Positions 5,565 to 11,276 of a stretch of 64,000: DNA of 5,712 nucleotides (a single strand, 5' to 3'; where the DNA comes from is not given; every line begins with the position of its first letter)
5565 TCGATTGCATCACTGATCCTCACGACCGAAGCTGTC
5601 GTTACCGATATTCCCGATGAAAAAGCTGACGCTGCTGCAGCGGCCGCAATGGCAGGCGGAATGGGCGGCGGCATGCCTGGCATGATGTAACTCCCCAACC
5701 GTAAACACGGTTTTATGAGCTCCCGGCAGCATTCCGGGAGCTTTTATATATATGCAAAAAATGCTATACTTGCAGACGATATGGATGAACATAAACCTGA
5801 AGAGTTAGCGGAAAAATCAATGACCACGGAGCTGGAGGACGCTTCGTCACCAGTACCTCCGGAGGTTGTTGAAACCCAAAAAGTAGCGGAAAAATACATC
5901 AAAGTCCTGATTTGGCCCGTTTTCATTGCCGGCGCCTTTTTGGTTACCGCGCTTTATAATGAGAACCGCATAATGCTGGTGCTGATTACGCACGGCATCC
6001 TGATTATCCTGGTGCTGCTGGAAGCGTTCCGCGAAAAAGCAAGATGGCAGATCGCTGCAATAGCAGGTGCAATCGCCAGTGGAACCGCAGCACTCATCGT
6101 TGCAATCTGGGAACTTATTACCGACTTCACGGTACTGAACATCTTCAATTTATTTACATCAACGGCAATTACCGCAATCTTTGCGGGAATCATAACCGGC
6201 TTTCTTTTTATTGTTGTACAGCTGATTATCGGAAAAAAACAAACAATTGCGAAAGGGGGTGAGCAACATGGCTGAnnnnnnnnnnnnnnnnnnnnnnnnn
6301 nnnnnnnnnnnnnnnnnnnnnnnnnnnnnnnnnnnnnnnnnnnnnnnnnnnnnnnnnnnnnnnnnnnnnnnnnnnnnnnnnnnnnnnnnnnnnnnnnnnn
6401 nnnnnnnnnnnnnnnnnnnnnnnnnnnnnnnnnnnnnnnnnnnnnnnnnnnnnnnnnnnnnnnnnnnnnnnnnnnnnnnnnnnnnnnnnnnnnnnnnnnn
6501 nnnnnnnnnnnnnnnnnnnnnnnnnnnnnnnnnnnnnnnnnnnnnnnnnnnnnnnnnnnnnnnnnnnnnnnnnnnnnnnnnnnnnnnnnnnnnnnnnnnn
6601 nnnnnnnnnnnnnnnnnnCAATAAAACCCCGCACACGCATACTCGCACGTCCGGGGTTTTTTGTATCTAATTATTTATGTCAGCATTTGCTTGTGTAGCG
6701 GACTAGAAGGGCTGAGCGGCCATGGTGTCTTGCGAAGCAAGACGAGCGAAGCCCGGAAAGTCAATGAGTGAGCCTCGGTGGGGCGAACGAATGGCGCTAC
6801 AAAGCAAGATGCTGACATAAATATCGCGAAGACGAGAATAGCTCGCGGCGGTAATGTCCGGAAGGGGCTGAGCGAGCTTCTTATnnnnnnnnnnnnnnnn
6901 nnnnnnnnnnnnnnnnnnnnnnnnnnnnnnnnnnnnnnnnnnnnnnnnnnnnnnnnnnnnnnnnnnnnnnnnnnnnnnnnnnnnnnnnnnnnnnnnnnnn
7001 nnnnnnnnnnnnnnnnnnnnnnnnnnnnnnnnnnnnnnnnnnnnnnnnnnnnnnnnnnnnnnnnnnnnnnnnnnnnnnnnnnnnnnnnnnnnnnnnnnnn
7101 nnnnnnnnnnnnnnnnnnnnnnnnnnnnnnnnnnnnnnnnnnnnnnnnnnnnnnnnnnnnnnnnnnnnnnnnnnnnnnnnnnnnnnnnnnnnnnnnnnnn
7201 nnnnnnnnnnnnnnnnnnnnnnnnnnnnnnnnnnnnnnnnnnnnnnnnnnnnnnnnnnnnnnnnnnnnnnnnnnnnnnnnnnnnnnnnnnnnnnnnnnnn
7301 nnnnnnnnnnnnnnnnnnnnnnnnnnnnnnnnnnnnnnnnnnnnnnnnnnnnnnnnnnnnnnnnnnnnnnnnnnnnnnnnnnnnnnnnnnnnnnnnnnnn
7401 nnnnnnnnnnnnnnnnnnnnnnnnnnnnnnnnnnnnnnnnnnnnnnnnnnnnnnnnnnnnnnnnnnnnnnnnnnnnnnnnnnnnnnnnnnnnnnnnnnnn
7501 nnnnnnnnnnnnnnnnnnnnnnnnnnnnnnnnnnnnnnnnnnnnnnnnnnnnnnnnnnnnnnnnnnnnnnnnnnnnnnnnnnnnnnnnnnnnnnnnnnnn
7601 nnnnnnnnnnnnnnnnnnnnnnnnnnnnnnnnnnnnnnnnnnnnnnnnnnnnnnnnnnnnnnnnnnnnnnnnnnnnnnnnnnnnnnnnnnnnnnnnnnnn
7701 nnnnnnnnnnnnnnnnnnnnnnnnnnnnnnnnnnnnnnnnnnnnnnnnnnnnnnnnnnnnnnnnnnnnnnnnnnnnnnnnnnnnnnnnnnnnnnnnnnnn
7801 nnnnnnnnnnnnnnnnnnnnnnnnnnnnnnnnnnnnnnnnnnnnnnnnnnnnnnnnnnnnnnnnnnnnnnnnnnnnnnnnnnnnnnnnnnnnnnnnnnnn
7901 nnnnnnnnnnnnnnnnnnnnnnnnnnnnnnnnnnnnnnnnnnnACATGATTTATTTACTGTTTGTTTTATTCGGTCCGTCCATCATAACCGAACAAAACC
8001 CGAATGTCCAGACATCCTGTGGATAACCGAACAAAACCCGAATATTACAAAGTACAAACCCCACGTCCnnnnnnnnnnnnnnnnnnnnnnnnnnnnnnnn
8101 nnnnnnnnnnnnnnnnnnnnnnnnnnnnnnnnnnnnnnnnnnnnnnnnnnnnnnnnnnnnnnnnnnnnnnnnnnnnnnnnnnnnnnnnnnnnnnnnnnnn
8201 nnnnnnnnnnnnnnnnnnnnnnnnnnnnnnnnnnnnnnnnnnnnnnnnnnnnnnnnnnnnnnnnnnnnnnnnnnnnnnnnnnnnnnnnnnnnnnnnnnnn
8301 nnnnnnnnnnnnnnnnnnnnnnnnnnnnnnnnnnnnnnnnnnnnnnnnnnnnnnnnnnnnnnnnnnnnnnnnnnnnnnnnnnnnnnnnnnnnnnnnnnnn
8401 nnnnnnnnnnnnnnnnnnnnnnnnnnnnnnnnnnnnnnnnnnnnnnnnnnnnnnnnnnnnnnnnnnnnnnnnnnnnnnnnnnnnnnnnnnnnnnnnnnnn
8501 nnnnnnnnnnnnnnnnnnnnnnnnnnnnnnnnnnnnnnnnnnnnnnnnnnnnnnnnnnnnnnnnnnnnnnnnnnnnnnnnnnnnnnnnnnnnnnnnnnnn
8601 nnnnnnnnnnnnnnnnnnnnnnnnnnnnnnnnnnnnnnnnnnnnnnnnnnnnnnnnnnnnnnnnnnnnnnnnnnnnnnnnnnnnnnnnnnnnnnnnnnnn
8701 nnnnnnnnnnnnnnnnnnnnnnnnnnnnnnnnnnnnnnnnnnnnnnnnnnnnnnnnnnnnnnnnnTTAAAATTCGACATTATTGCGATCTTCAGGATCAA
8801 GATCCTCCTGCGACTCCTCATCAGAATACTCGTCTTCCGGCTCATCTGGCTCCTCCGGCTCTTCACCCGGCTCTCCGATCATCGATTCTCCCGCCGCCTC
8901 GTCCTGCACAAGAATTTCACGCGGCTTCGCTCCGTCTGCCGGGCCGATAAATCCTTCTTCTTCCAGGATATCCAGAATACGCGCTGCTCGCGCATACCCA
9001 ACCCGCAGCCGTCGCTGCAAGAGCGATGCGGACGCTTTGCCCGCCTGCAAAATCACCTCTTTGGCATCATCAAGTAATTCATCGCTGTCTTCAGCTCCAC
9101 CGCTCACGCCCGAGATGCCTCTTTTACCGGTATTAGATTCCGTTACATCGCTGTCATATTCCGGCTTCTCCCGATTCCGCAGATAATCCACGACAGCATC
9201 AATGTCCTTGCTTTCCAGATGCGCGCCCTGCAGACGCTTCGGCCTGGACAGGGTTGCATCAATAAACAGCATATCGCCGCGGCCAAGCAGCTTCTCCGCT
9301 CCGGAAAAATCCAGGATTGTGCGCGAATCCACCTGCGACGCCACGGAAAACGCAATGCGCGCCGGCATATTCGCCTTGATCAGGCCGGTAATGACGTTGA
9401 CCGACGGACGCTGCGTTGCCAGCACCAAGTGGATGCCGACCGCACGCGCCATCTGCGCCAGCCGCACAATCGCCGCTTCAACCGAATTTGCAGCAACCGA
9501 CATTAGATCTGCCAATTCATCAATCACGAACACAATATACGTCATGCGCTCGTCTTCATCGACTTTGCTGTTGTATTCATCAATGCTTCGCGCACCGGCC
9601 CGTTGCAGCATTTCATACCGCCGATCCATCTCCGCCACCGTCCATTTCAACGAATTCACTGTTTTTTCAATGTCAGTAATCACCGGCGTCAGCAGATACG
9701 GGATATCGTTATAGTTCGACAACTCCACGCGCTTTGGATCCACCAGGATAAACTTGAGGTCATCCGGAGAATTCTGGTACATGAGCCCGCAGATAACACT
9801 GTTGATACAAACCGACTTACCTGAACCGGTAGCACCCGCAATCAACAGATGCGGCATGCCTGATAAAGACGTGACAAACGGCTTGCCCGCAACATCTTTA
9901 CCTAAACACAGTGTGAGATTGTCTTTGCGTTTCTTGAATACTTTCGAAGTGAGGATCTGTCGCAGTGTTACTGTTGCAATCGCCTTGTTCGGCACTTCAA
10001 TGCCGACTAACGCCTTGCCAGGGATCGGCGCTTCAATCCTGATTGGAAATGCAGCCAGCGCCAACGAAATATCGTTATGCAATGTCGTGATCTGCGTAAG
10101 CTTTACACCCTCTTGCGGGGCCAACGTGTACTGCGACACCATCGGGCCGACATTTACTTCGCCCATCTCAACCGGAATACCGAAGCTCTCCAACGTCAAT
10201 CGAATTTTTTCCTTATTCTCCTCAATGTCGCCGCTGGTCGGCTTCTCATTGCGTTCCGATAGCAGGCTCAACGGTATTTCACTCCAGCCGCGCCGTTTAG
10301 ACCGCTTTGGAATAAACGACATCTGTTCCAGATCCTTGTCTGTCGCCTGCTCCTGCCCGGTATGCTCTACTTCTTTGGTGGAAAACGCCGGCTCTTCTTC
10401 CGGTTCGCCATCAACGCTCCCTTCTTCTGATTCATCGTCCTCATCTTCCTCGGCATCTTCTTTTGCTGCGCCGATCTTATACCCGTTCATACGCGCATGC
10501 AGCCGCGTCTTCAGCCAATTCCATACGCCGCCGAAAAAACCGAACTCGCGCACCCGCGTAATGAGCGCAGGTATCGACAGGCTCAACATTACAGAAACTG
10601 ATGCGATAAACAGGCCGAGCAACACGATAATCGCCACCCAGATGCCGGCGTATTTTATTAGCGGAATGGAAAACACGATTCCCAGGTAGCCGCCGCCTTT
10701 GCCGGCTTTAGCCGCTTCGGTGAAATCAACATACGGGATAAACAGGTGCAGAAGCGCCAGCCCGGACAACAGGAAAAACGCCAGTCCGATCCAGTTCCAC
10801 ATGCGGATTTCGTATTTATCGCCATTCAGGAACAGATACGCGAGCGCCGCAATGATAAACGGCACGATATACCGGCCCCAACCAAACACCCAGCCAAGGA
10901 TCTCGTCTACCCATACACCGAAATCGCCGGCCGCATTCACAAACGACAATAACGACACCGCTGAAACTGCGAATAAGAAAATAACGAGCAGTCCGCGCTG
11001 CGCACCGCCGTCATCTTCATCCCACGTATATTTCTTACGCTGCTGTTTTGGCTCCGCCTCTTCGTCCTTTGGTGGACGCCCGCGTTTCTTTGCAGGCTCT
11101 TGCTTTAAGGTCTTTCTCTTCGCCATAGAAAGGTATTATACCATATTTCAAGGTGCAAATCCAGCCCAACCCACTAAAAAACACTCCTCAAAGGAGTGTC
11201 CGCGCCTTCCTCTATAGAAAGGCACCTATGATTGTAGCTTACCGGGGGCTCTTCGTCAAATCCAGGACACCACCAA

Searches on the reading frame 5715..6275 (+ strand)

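Call 30: search_protein_families(library=pfam, proteins=[window:5715-6275:+], max_evalue=0.001)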
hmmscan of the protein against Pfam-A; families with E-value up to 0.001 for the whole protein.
window:5715-6275:+ (186 aa): 3 families
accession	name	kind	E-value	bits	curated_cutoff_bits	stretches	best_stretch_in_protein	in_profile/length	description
PF18949.5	DUF5693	-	6.9e-05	22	29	1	35-164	289-427/609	Family of unknown function (DUF5693)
PF14256.11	YwiC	-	0.00041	21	25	1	56-129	52-125/126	YwiC-like protein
PF19053.6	EccD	-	0.00078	18.9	30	1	38-159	174-296/339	EccD-like transmembrane domain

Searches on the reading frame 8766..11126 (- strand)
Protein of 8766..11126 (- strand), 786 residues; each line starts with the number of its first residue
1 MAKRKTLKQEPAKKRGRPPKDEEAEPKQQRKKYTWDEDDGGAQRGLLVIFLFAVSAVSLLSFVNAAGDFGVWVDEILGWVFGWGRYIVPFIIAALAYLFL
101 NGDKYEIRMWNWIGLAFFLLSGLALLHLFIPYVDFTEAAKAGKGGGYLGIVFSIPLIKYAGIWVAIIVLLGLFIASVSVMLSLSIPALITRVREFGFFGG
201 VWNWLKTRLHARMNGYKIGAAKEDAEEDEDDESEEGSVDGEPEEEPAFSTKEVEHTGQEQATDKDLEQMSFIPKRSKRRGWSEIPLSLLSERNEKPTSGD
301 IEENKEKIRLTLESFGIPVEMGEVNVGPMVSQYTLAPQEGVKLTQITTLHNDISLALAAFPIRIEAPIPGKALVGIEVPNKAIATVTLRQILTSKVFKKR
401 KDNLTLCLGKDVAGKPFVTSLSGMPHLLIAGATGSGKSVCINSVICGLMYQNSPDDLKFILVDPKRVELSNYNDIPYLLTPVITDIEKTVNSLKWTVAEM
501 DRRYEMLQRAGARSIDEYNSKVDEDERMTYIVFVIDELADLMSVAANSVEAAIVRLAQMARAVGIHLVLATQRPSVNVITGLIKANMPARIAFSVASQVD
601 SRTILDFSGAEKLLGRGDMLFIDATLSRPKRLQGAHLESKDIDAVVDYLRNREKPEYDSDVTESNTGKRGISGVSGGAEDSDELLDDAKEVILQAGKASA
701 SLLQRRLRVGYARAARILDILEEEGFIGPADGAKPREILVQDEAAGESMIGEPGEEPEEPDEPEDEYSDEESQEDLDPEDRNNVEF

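Call 30: search_protein_families(library=pfam, proteins=[window:8766-11126:-], max_evalue=0.001)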
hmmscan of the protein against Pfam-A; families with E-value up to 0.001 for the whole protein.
window:8766-11126:- (786 aa): 4 families
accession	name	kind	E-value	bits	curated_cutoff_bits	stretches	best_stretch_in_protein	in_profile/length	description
PF01580.24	FtsK_SpoIIIE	-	5.5e-61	206.3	24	1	388-576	2-221/221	FtsK/SpoIIIE family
PF09397.16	FtsK_gamma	-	2.9e-26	91.4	30.6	1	679-740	1-62/63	Ftsk gamma domain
PF17854.6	FtsK_alpha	-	3.5e-26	91.8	22.9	1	287-380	5-101/101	FtsK alpha domain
PF13491.11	FtsK_4TM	-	1.3e-12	48.2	23.1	1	62-192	43-170/171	4TM region of DNA translocase FtsK/SpoIIIE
